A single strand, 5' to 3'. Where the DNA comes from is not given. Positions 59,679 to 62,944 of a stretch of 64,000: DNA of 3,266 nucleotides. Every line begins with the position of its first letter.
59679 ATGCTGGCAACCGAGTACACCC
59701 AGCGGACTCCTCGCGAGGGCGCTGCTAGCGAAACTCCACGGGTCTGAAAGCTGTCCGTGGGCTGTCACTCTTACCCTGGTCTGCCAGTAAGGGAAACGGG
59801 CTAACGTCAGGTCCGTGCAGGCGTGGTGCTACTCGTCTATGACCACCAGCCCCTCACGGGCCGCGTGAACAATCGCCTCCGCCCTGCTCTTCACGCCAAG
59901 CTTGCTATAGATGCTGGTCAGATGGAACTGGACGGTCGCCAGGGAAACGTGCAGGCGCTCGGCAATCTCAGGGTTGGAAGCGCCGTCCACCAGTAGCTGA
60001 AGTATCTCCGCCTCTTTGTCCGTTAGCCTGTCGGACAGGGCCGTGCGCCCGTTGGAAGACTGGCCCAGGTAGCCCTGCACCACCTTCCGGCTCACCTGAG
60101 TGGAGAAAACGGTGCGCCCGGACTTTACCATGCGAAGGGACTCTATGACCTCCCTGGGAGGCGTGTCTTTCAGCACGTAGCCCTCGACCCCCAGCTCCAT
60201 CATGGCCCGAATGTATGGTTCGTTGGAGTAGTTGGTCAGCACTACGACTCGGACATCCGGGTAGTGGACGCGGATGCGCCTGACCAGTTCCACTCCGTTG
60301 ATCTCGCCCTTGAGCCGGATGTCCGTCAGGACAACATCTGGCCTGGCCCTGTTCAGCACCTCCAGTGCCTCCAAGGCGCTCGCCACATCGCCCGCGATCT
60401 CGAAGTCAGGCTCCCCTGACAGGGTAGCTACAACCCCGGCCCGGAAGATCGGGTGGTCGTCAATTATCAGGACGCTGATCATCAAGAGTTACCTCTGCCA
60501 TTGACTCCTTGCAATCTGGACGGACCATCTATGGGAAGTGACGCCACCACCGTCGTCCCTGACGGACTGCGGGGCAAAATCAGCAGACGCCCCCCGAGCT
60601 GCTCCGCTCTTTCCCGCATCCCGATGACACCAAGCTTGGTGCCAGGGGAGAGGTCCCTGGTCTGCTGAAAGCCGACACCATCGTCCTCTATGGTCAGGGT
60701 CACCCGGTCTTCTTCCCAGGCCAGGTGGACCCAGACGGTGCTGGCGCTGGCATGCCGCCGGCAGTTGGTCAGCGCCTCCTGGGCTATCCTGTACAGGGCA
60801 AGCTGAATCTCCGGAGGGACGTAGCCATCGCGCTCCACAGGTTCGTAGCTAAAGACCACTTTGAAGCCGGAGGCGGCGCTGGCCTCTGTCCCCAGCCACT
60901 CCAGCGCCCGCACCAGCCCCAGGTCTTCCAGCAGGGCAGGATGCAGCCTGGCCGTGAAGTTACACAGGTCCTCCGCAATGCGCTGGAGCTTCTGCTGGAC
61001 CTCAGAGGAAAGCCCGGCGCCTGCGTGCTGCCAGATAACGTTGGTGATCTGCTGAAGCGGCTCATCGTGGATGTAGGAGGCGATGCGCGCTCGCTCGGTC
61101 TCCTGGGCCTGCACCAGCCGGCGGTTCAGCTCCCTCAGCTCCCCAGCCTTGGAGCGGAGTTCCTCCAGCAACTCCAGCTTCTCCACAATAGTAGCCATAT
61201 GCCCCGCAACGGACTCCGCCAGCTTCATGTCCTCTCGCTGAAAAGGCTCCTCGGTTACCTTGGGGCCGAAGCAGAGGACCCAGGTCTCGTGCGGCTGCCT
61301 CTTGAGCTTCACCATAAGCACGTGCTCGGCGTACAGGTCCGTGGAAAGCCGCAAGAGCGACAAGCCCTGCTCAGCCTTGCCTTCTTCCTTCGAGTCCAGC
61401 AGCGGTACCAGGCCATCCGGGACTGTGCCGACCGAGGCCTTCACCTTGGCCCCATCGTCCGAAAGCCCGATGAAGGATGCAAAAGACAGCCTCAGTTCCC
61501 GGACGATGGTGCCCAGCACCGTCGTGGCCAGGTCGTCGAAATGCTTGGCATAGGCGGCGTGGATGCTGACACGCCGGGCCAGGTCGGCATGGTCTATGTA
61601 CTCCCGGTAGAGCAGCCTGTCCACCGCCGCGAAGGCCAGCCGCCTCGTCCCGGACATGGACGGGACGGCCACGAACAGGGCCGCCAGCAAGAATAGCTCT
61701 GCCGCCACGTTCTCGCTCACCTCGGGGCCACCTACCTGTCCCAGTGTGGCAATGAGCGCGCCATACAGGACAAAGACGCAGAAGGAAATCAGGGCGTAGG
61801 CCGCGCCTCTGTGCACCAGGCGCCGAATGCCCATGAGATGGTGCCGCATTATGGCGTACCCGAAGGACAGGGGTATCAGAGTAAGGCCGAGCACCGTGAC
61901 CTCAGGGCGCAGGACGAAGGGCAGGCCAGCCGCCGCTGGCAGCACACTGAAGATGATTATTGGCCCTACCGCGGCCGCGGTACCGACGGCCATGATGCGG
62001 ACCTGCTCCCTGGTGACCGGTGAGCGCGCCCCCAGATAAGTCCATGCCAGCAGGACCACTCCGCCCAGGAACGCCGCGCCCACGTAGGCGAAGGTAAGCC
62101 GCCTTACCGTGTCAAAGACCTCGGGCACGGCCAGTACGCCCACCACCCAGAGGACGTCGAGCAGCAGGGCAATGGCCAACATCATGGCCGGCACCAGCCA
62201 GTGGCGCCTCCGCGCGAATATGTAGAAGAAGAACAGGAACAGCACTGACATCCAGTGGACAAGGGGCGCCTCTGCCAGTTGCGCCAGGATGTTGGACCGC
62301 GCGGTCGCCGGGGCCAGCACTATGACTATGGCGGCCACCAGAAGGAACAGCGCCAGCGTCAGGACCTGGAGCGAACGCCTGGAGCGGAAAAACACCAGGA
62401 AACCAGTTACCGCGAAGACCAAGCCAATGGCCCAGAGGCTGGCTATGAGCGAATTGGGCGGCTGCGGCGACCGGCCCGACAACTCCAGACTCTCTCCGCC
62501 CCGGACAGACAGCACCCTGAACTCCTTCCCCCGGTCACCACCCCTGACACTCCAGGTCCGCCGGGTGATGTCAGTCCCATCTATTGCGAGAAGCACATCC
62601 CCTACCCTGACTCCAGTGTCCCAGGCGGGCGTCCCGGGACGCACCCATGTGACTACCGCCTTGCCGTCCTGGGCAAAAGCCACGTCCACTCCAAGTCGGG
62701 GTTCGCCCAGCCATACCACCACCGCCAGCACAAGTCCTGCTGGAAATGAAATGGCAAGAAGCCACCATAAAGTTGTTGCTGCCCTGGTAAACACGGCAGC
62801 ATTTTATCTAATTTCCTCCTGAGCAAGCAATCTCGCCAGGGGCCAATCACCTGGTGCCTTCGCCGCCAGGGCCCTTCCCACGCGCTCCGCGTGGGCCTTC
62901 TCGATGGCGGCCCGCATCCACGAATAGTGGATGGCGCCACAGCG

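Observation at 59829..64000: ComQXPA-like isoprenylated-peptide quorum-sensing cassette in a GC-rich non-Bacillus genome, with permuted X-Q order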

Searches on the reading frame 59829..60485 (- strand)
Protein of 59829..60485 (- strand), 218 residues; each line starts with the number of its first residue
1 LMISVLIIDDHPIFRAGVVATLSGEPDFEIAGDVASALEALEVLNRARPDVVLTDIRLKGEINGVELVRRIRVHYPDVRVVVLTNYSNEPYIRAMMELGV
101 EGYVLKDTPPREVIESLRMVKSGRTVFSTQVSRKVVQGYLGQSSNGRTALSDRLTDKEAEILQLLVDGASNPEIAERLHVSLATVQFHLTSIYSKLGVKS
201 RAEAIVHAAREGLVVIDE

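Call 4: search_protein_families(library=pfam, proteins=[window:59829-60485:-], max_evalue=1)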
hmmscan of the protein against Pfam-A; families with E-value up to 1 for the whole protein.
window:59829-60485:- (218 aa): 19 families
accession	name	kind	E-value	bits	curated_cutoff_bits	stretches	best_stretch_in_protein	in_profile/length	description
PF00072.30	Response_reg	-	7.3e-25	87.7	30.2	1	5-117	1-110/111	Response regulator receiver domain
PF00196.25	GerE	-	2.1e-19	69.3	23.5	1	153-208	2-57/57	Bacterial regulatory proteins, luxR family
PF08281.18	Sigma70_r4_2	-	7.4e-07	29.2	25.7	1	152-190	9-48/54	Sigma-70, region 4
PF13384.12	HTH_23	-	1.7e-05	24.9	24.6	1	157-186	6-35/50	Homeodomain-like domain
PF13936.12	HTH_38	-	0.0008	19.5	27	1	153-186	4-38/44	Helix-turn-helix domain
PF13412.12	HTH_24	-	0.0015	18.5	21.9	1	160-189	7-38/48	Winged helix-turn-helix DNA-binding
PF12840.13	HTH_20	-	0.0045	17.4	27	1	160-190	8-40/51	Helix-turn-helix domain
PF14493.12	HTH_40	-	0.015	16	27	1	161-195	5-39/89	Helix-turn-helix domain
PF04545.22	Sigma70_r4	-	0.017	15.1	24.1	1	152-186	3-38/50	Sigma-70, region 4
PF04967.18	HTH_10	-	0.019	15.2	23.1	1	173-196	28-51/53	HTH DNA binding domain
PF00598.24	Flu_M1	-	0.021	14.8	23.4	1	154-196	3-45/157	Influenza Matrix protein (M1)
PF08279.18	HTH_11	-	0.028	14.8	25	1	160-197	4-43/55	HTH domain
PF09339.16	HTH_IclR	-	0.076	13.2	22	0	168-186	18-36/52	IclR helix-turn-helix domain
PF00290.26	Trp_syntA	-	0.077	12.4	27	1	65-115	75-131/259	Tryptophan synthase alpha chain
PF13518.12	HTH_28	-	0.095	13.3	25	1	159-187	3-31/52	Helix-turn-helix domain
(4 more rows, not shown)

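Call 5: search_protein_families(library=ncbifam, proteins=[window:59829-60485:-], max_evalue=1)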
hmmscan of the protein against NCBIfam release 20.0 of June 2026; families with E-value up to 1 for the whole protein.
window:59829-60485:- (218 aa): 114 families (the best 25 are shown)
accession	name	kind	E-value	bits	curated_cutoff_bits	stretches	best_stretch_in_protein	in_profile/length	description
NF047785.1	respo_reg_MadR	equivalog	6e-46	156.4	300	1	3-214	1-209/209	MadR family response regulator transcription factor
NF052445.1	RespRegMctR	equivalog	2e-42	144.9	300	1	3-213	2-204/205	two-component system response regulator MctR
NF007935.0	PRK10651.1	equivalog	2.6e-42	144.5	250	1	4-211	8-213/216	two-component system response regulator NarL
NF011896.0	PRK15369.1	equivalog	6.2e-36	124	242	1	2-213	3-209/211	two component system response regulator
NF007708.0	PRK10403.1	equivalog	1.2e-33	116.4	343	1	4-206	8-206/215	nitrate/nitrite response regulator protein NarP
NF007018.1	PRK09483.1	equivalog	1.6e-33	116.2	280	1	2-215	1-210/217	UvrY/SirA/GacA family response regulator transcription factor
NF007403.0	PRK09935.1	equivalog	1.2e-26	93.6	271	1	3-210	4-206/210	fimbria biosynthesis transcriptional regulator FimZ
NF008098.0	PRK10840.1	equivalog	1.6e-25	89.8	235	1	3-200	4-197/216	response regulator transcription factor RcsB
NF041830.1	RR_TF_ErdR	exception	9.5e-22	77.8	390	1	4-205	3-202/213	response regulator transcription factor ErdR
NF007419.0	PRK09958.1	equivalog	3.8e-20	72.4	251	1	5-211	3-201/204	acid-sensing system DNA-binding response regulator EvgA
NF007685.0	PRK10360.1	equivalog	9.1e-19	68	258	1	2-203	1-187/196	response regulator transcription factor UhpA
NF007505.1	PRK10100.1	equivalog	2.8e-17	63.1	250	1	77-209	70-200/204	biofilm master transcriptional regulator CsgD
NF006900.1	PRK09390.1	equivalog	1.6e-16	60.4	255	1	4-205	6-194/203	response regulator FixJ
NF008677.0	PRK11697.1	equivalog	3.9e-16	59.1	246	1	2-126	1-121/238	two-component system response regulator BtsR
TIGR03020.2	EpsA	equivalog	1.6e-12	47.6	170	1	143-208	180-245/247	XrtB/PEP-CTERM-associated transcriptional regulator EpsA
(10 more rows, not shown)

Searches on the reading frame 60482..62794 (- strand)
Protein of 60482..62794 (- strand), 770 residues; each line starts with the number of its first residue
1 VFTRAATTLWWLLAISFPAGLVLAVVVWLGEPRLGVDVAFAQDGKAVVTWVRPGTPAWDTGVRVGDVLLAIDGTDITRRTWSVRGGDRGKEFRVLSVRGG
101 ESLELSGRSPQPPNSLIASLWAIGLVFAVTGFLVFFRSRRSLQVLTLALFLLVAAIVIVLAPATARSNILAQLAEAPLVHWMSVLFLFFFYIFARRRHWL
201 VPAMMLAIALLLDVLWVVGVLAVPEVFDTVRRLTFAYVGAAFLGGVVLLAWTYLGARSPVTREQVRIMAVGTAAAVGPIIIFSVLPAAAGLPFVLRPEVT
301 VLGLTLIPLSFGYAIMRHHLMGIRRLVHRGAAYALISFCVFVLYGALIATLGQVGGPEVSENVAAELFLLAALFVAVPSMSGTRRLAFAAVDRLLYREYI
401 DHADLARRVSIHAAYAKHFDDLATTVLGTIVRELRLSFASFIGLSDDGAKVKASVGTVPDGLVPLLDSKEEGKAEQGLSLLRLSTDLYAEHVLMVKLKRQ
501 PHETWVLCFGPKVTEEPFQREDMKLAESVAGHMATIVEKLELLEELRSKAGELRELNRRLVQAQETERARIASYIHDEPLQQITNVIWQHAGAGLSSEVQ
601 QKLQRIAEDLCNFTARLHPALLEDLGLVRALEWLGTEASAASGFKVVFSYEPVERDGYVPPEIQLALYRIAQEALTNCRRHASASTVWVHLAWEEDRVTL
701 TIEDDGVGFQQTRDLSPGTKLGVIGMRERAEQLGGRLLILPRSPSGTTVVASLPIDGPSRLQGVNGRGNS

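Call 4: search_protein_families(library=pfam, proteins=[window:60482-62794:-], max_evalue=1)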
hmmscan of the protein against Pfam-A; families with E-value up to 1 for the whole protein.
window:60482-62794:- (770 aa): 8 families
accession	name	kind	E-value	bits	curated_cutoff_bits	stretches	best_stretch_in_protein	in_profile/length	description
PF02518.31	HATPase_c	-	8.1e-13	49.2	26.4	1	664-755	3-109/111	Histidine kinase-, DNA gyrase B-, and HSP90-like ATPase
PF17820.7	PDZ_6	-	5e-09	36.2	27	1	47-78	1-31/54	PDZ domain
PF13180.12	PDZ_2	-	7.4e-07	29.8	27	1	32-105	1-76/80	PDZ domain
PF00595.29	PDZ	-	7.4e-05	23.5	23.2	1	33-77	11-58/81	PDZ domain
PF13581.12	HATPase_c_2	-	0.00044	20.7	27.4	1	670-736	35-100/127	Histidine kinase-like ATPase domain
PF07730.19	HisKA_3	-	0.0099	16.8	24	1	567-608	1-47/68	Histidine kinase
PF13185.12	GAF_2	-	0.06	14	28.6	0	493-537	92-135/136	GAF domain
PF09744.14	RH1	-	0.52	10.7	24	1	527-563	23-59/65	RILP homology 1 domain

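Call 5: search_protein_families(library=ncbifam, proteins=[window:60482-62794:-], max_evalue=1)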
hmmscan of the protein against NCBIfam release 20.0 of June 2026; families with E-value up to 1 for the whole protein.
window:60482-62794:- (770 aa): 18 families
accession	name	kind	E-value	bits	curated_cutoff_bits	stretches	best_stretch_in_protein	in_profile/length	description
NF052443.1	SensHisKinMctS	equivalog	7e-35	120.2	700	1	543-755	226-448/457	two-component system sensor histidine kinase MctS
NF008649.0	PRK11644.1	equivalog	1.5e-28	99.8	408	1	534-754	270-495/499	signal transduction histidine-protein kinase/phosphatase UhpB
NF052531.1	Strep_LiaS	equivalog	8.6e-18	64.7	450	1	598-755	176-327/328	envelope stress sensor histidine kinase LiaS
NF007896.0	PRK10600.1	equivalog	1.1e-17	63.9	578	1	566-752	389-582/598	nitrate/nitrite two-component system sensor histidine kinase NarX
NF047786.1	his_kin_MadS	equivalog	1.6e-15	57.2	500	1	659-754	330-434/434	MadS family sensor histidine kinase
NF008184.0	PRK10935.1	equivalog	1.1e-14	54.1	553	1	663-754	468-558/565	nitrate/nitrite two-component system sensor histidine kinase NarQ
NF047322.1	HK_morpho_MacS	equivalog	3.7e-11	42.8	300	1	561-751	176-364/367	MacS family sensor histidine kinase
NF033792.0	ActS_PrrB_HisK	equivalog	0.00011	21.2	350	1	683-711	327-355/423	ActS/PrrB/RegB family redox-sensitive histidine kinase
NF007898.0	PRK10604.1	equivalog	0.00037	19.8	478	1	667-711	320-363/433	two-component system sensor histidine kinase RstB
NF040691.1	MtrAB_MtrB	equivalog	0.00097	18.3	450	1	669-712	390-433/507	MtrAB system histidine kinase MtrB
NF040960.1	MamE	equivalog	0.002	16.8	800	1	32-78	455-501/659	magnetosome formation protease MamE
NF045988.1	HisKinRegBRhodob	equivalog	0.002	16.5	570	1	683-711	339-367/462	sensor histidine kinase RegB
TIGR02037.1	degP_htrA_DO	subfamily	0.0082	15.1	416.2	1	44-102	259-320/434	Do family serine endopeptidase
NF041521.1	HhoA_HhoB_HtrA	equivalog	0.038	13.3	450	1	44-79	263-298/335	HhoA/HhoB/HtrA family serine endopeptidase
TIGR01925.2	spIIAB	equivalog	0.07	13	135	1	671-711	42-86/137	anti-sigma F factor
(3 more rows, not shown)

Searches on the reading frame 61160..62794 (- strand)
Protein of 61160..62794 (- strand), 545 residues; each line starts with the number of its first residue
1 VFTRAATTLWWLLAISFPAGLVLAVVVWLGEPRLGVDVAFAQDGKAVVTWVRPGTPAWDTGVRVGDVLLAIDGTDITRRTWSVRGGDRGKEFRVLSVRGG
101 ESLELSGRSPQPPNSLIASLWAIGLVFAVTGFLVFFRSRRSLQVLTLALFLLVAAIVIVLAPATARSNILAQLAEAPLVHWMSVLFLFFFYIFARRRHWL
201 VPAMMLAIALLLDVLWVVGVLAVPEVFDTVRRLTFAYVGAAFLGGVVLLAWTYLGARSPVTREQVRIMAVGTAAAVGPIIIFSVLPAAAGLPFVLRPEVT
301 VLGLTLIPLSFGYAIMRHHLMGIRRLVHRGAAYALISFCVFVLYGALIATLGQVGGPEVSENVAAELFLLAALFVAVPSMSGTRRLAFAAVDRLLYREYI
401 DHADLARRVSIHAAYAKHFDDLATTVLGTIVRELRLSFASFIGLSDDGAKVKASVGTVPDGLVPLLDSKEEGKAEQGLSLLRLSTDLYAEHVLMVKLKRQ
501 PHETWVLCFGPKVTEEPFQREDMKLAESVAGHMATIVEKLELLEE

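Call 41: find_homologous_proteins(query=window:61160-62794:-, max_evalue=0.001)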
Query window:61160-62794:- (545 aa): 52 proteins with E <= 0.001 among 8000 candidates.
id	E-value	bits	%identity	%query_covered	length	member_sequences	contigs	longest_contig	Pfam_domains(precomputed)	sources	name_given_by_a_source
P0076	0.0e+0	1096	97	96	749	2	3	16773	PF17820.8,PF13180.13,PF02518.32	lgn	-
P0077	7.5e-171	588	54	98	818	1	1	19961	PF17820.8,PF02518.32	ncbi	-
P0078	2.7e-156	540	52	100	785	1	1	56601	PF17820.8,PF00595.30,PF13180.13,PF02518.32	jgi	jgi:signal transduction histidine kinase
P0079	6.0e-148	512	49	100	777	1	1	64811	PF02518.32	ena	-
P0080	3.9e-147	509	49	98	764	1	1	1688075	PF13581.13,PF02518.32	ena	-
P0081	1.6e-146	507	47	99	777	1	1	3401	PF17820.8,PF02518.32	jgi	-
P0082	1.7e-130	454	43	100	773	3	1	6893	PF17820.8,PF02518.32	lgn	-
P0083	5.9e-130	453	45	100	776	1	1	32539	PF02518.32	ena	-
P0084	4.1e-118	414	44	89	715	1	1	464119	PF02518.32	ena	-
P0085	9.7e-117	409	42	96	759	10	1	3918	PF02518.32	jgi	jgi:signal transduction histidine kinase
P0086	1.4e-115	405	43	89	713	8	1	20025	PF02518.32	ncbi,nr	ncbi:MAG: hypothetical protein QF368_00960, partial [SAR202 cluster bacterium]|nr:hypothetical prote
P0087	7.7e-114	399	44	91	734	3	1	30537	PF02518.32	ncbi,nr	ncbi:MAG: hypothetical protein IH872_04040 [Chloroflexi bacterium]|nr:hypothetical protein [Chlorofl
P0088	6.1e-107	377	40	98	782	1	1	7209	PF17820.8,PF00595.30,PF13581.13,PF02518.32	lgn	-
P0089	1.2e-104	369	42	94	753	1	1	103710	PF02518.32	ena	-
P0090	5.3e-103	364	45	79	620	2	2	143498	PF02518.32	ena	-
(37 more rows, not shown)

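Call 50: predict_structure(alignment_id=A4)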
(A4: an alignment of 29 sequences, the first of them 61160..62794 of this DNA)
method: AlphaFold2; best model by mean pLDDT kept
length: 545 residues; sequences in the alignment: 29
mean_pLDDT: 80.9   pTM: 0.70
mean pLDDT of the five models: 80.9, 79.9, 77.4, 76.9, 76.5
residues with pLDDT >= 90: 149; 70-90: 301; 50-70: 89; < 50: 6
segments of 3 or more residues with pLDDT < 50: 486-488
pLDDT, mean of each block of 10 residues (from residue 1): 87 94 92 92 92 90 92 91 89 82 77 81 89 81 89 93 89 92 92 81 93 95 91 93 90 79 74 79 85 70 62 56 58 73 79 75 73 76 72 61 80 81 84 84 84 82 73 57 53 78 82 70 83 82 77
secondary structure, 60 per line:
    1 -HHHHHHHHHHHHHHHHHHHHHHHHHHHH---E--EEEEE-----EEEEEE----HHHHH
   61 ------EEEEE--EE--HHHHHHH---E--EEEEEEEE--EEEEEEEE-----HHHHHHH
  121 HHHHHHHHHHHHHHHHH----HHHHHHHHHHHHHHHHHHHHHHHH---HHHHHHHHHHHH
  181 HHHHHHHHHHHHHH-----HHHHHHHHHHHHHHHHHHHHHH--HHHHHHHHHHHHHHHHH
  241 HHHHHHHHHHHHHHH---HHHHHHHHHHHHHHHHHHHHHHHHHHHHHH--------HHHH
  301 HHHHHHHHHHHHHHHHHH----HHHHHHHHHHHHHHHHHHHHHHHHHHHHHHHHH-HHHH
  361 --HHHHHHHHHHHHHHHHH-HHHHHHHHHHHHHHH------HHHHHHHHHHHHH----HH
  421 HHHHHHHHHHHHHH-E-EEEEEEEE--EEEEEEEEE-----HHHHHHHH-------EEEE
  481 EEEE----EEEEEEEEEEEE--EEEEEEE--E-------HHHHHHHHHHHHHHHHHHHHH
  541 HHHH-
elements in order: H2-29 E36-40 E46-51 H56-60 E67-71 H78-84 E91-98 E101-108 H114-137 H142-165 H169-194 H200-221 H224-255 H259-288 H297-318 H323-355 H357-360 H363-379 H381-395 H402-414 H419-434 E438-445 E448-456 H462-469 E477-484 E489-500 E503-509 H520-544

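Call 83: fold_search(model_id=the predicted structure, library=pdb)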
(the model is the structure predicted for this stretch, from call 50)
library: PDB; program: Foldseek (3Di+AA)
matches with E <= 10: 839; with E <= 0.001: 0
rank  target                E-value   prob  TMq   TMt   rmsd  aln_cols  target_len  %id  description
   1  3e0y_B                1.7e-03  1.00  0.19  0.59   5.9       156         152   13  The crystal structure of a conserved domain from a protein of Geobacter sulfurreducens PCA (released 2008-09-30)
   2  3ci6_B                1.8e-03  1.00  0.22  0.62   4.6       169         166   13  Crystal structure of the GAF domain from Acinetobacter phosphoenolpyruvate-protein phosphotransferase (released 2008-05-13)
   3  3ci6_A                2.1e-03  1.00  0.22  0.64   4.6       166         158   14  Crystal structure of the GAF domain from Acinetobacter phosphoenolpyruvate-protein phosphotransferase (released 2008-05-13)
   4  6oap_B                2.2e-03  1.00  0.21  0.36   7.3       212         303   11  Crystal structure of a dual sensor histidine kinase in the green-light absorbing Pg state (released 2019-09-18)
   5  6oei                  2.5e-03  1.00  0.22  0.46  13.0       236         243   12  Yeast Spc42 N-terminal coiled-coil fused to PDB: 3K2N (released 2019-04-24)
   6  6oaq_B                2.5e-03  1.00  0.22  0.35   7.4       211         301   12  Crystal structure of a dual sensor histidine kinase in BeF3- bound state (released 2019-09-18)
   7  6oaq_A                2.6e-03  1.00  0.22  0.35   7.0       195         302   13  Crystal structure of a dual sensor histidine kinase in BeF3- bound state (released 2019-09-18)
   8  3trc                  3.1e-03  1.00  0.22  0.63   4.2       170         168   14  Structure of the GAF domain from a phosphoenolpyruvate-protein phosphotransferase (ptsP) from Coxiella burnetii (released 2011-09-28)
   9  6ob8_A                3.1e-03  1.00  0.21  0.34   7.6       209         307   12  Crystal structure of a dual sensor histidine kinase in green light illuminated state (released 2019-09-18)
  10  6oap_A                3.3e-03  1.00  0.22  0.36   7.1       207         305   12  Crystal structure of a dual sensor histidine kinase in the green-light absorbing Pg state (released 2019-09-18)
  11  3pv2_D                4.2e-03  1.00  0.13  0.17   3.9        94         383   22  Structure of Legionella fallonii DegQ (wt) (released 2011-06-15)
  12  6ob8_B                4.5e-03  1.00  0.22  0.37   7.2       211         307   13  Crystal structure of a dual sensor histidine kinase in green light illuminated state (released 2019-09-18)
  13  3pv2_B                4.8e-03  1.00  0.13  0.18   3.7        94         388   24  Structure of Legionella fallonii DegQ (wt) (released 2011-06-15)
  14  3cs0_A                4.8e-03  1.00  0.13  0.18   4.7       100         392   18  Crystal structure of DegP24 (released 2008-05-27)
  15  8f0a_A                5.0e-03  1.00  0.13  0.22   3.5        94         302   18  Client-bound structure of a DegP trimer within a 12mer cage (released 2022-11-23)
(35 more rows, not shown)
